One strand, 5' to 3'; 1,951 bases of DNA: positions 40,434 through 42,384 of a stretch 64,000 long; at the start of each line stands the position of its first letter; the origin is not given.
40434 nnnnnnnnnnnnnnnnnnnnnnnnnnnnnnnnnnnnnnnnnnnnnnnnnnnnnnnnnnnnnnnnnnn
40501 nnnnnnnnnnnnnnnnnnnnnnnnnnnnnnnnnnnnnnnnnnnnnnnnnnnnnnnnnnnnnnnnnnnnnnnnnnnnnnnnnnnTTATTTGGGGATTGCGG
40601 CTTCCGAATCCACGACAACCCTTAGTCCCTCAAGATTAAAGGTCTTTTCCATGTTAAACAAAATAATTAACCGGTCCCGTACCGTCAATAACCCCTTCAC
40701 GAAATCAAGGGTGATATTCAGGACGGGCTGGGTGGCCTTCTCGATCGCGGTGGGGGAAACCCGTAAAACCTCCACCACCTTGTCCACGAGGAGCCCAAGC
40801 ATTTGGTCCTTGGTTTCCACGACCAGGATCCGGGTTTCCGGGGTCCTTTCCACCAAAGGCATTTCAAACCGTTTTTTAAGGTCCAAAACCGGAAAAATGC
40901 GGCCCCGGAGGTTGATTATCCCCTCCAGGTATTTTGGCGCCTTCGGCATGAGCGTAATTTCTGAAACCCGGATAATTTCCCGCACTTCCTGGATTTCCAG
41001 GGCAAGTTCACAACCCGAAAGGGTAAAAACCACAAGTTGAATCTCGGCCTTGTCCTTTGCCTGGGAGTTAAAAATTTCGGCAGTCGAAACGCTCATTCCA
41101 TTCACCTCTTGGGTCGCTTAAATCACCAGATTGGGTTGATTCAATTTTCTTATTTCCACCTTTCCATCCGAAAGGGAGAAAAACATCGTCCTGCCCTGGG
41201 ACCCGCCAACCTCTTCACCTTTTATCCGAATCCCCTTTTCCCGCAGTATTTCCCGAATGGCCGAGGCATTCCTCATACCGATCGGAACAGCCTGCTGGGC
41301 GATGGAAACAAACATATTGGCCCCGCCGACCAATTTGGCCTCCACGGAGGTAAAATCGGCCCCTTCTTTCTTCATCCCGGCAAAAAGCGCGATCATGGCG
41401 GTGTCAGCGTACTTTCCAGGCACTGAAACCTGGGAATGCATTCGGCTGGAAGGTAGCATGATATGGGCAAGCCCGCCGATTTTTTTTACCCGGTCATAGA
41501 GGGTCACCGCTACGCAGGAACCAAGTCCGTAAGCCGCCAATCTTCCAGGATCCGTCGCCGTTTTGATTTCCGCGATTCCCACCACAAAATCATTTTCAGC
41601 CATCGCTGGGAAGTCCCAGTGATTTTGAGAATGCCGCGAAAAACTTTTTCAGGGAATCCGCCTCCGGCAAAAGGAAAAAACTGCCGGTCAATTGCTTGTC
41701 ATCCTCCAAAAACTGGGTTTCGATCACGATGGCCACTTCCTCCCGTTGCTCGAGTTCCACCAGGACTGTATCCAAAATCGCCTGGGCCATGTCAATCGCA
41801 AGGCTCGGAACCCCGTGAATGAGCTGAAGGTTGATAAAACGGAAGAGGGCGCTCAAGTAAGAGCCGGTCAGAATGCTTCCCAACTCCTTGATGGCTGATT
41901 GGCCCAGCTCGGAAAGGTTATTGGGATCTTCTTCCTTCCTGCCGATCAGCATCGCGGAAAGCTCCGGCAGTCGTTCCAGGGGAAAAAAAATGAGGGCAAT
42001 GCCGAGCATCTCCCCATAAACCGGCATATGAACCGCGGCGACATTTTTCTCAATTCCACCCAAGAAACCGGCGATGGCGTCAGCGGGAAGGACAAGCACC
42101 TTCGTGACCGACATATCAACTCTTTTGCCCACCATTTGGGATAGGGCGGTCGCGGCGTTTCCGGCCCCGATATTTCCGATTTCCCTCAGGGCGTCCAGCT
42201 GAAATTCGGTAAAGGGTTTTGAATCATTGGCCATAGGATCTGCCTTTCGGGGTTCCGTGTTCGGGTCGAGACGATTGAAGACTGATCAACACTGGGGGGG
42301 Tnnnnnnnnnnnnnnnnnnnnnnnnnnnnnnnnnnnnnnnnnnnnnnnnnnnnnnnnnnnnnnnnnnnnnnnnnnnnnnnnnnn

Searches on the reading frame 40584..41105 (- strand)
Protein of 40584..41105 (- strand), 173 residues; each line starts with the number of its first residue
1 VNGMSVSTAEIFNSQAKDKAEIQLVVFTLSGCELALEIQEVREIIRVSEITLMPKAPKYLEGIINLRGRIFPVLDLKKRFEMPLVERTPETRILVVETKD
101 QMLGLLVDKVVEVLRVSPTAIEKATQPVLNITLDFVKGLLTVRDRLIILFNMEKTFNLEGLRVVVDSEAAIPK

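Call 26: search_protein_families(library=pfam, proteins=[window:40584-41105:-], max_evalue=0.001)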
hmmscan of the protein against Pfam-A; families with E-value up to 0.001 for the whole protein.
window:40584-41105:- (173 aa): 1 family
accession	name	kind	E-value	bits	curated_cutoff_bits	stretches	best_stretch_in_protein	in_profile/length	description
PF01584.24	CheW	-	8e-35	119.9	23.5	1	23-157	1-135/138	CheW-like domain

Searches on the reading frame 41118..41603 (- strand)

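Call 26: search_protein_families(library=pfam, proteins=[window:41118-41603:-], max_evalue=0.001)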
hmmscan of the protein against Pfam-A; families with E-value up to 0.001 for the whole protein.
window:41118-41603:- (161 aa): 1 family
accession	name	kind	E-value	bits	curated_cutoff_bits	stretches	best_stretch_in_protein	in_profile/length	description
PF03975.18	CheD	-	3.6e-30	104.7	25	1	49-153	1-108/108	CheD chemotactic sensory transduction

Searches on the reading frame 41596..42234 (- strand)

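Call 26: search_protein_families(library=pfam, proteins=[window:41596-42234:-], max_evalue=0.001)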
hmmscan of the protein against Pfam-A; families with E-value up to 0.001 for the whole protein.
window:41596-42234:- (212 aa): 2 families
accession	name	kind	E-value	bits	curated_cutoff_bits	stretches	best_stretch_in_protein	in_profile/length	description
PF04509.17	CheC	-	4.7e-20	71.7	22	2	11-43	1-33/38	CheC-like family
PF13690.11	CheX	-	0.00025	21.5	27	0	8-46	38-72/94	Chemotaxis phosphatase CheX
